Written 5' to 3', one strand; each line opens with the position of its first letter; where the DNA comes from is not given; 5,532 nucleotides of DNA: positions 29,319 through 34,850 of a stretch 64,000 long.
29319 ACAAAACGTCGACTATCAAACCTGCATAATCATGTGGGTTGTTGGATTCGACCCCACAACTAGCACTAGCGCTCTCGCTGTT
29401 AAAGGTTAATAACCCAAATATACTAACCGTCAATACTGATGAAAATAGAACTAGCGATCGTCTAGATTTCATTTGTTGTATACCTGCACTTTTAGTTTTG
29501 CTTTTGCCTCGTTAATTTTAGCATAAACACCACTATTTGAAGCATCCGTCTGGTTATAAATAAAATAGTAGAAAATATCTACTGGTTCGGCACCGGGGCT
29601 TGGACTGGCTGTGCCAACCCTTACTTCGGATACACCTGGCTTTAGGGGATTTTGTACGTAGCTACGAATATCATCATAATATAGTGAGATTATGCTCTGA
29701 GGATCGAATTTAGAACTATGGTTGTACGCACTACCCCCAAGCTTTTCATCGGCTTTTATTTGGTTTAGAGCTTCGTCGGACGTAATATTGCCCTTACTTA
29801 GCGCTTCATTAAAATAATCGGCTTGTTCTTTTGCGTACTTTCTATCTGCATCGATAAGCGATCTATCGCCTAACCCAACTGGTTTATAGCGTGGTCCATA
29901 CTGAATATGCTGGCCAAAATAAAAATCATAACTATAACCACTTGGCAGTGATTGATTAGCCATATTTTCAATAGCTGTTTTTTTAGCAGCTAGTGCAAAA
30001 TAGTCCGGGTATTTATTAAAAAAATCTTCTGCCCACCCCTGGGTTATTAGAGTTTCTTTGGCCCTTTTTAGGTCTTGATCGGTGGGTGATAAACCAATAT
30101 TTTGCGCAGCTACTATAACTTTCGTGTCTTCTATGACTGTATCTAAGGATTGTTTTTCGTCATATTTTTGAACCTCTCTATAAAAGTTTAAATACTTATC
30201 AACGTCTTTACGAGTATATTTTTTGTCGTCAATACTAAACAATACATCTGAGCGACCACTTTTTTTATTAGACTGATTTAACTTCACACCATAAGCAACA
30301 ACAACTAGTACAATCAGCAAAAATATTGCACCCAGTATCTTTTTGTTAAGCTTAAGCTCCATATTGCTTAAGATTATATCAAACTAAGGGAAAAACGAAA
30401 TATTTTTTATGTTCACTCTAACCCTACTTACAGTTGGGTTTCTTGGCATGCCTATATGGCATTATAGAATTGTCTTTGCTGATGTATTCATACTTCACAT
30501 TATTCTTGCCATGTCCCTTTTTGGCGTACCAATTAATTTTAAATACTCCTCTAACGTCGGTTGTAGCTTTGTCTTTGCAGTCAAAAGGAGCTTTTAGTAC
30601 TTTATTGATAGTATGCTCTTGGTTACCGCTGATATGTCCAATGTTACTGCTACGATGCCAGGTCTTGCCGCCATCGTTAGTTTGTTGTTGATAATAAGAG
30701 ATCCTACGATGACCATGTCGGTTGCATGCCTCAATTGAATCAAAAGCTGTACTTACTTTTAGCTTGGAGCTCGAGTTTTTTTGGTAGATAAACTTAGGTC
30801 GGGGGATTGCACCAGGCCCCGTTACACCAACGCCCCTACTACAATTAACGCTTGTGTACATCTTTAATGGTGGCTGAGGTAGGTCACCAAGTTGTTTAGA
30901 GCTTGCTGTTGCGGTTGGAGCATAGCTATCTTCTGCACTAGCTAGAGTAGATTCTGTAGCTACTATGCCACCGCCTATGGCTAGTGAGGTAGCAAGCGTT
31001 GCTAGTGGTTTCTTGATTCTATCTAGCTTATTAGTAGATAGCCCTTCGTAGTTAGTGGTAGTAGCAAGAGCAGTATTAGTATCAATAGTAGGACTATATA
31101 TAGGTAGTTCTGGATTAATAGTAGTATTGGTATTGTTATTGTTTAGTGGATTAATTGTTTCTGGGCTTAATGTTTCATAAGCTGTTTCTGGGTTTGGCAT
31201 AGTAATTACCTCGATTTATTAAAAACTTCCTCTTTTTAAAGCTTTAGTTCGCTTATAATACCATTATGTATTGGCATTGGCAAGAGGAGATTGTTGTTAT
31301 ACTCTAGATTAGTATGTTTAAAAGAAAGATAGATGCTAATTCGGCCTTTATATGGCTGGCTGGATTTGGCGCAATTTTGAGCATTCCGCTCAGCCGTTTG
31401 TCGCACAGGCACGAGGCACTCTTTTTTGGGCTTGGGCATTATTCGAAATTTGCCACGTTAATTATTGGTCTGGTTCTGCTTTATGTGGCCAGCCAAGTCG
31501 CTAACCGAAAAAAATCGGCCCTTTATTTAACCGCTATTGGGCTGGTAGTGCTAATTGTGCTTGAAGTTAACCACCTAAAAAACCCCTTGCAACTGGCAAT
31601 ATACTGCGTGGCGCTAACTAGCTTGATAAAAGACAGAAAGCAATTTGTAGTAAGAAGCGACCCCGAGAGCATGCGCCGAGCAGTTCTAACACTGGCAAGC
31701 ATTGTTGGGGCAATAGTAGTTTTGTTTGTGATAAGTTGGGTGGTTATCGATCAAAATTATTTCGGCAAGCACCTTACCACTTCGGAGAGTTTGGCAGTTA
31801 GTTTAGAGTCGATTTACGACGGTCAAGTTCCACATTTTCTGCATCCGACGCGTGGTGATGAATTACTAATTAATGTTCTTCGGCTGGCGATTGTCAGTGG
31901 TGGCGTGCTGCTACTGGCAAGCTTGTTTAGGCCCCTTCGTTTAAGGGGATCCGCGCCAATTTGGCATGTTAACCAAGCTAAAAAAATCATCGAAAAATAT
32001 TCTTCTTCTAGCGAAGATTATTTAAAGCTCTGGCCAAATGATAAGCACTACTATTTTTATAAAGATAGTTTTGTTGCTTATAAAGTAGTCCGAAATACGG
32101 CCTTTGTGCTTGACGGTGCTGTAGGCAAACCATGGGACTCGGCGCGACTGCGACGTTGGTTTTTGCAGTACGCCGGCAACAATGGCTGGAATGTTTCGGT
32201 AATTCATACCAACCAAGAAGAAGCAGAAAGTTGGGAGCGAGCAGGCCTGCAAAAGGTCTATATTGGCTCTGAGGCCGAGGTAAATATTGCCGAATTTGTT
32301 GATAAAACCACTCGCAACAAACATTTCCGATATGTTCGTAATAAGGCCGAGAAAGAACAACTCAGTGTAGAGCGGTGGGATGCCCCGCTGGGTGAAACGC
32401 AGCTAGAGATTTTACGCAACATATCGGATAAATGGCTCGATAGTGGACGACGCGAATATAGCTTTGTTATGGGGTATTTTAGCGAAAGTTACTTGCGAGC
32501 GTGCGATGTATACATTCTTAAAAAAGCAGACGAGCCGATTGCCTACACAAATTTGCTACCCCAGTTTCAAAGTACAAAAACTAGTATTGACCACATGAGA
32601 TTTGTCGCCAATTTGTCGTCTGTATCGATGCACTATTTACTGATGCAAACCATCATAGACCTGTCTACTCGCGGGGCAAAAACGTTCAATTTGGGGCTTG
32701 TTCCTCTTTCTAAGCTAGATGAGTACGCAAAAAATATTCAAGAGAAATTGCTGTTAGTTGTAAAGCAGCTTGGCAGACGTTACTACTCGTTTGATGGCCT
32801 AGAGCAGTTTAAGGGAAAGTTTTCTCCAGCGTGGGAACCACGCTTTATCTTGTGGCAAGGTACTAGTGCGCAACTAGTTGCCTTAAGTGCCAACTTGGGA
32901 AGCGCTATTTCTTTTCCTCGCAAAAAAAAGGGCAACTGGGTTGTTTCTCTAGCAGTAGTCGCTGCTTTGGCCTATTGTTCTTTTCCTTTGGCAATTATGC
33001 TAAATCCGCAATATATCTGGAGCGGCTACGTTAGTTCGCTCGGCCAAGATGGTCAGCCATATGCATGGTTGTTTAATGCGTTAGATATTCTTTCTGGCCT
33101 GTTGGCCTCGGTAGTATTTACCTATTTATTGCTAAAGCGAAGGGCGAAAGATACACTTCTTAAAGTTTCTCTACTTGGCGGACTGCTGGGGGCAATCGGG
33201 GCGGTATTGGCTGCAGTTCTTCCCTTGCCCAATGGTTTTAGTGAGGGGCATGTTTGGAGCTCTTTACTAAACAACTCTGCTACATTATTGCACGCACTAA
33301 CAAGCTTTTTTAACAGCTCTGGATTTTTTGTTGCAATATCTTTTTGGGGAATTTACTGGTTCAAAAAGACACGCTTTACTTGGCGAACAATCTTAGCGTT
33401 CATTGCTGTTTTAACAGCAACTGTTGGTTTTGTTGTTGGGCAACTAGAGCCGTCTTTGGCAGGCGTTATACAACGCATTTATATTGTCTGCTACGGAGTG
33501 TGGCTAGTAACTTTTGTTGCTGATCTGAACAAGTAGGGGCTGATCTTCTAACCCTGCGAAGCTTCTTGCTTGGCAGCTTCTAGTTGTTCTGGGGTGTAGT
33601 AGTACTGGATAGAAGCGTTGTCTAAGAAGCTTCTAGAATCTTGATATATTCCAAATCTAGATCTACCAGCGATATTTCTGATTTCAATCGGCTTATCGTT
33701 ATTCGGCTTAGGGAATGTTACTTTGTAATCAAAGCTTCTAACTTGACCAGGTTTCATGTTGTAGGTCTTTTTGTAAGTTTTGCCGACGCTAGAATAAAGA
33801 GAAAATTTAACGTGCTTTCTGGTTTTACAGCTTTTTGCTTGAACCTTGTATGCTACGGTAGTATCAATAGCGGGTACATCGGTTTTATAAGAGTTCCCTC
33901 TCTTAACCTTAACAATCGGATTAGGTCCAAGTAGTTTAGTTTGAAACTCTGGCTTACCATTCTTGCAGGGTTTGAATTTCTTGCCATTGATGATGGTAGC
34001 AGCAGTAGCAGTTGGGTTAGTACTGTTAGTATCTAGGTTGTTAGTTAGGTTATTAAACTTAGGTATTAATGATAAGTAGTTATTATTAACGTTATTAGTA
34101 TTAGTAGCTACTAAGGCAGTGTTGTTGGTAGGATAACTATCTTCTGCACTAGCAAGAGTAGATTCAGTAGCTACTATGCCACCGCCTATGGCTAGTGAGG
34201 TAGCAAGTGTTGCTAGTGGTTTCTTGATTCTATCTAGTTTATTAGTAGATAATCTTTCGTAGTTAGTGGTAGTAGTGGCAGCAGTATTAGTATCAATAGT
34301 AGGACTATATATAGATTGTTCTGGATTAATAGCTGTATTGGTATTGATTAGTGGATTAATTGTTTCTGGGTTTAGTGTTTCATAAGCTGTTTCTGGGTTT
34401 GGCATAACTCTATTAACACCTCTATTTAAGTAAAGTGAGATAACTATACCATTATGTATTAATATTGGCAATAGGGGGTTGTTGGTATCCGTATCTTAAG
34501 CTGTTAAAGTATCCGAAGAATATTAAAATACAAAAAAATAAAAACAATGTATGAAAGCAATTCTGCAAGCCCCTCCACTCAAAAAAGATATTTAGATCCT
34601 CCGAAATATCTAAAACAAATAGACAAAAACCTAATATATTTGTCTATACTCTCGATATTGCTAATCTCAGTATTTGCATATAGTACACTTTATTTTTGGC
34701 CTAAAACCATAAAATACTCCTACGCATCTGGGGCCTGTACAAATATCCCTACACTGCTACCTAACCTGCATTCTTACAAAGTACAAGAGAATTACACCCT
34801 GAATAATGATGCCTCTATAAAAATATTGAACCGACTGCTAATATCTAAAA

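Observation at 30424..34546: Two divergent paralogues share a near-identical promoter, UTR and N-terminal module but carry unrelated, strongly cationic C-terminal domains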

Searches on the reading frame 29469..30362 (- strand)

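Call 8: search_protein_families(library=pfam, proteins=[window:29469-30362:-], max_evalue=0.01)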
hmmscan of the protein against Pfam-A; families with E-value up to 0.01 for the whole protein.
window:29469-30362:- (297 aa): 1 family
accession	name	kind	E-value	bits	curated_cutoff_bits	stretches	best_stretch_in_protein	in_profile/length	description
PF13624.11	SurA_N_3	-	0.0031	17.8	27.2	1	7-100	9-115/162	SurA-like N-terminal domain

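Call 9: search_protein_families(library=ncbifam, proteins=[window:29469-30362:-], max_evalue=0.01)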
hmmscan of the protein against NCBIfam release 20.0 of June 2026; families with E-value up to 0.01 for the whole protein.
window:29469-30362:- (297 aa): 1 family
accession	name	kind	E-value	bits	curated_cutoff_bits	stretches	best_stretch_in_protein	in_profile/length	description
NF000809.0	PRK00059.1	equivalog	0.0072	15.8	303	0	7-67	5-64/336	peptidylprolyl isomerase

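Call 50: search_protein_families(library=padloc, proteins=[window:29469-30362:-], max_evalue=0.01)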
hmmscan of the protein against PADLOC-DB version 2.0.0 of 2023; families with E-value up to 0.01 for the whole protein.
window:29469-30362:- (297 aa): 0 families

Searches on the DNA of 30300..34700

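Call 78: search_rna_families(source=window, start=30300, end=34700, threshold=evalue, max_evalue=1)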
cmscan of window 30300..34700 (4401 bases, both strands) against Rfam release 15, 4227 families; matches with E-value up to 1: 1.
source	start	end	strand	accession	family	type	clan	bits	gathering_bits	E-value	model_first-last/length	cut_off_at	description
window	33522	33602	+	RF03164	NiCo-AnGGAG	Cis-reg; riboswitch;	CL00122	19.9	64.5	0.98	1-89/89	no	NiCo-AnGGAG riboswitch aptamer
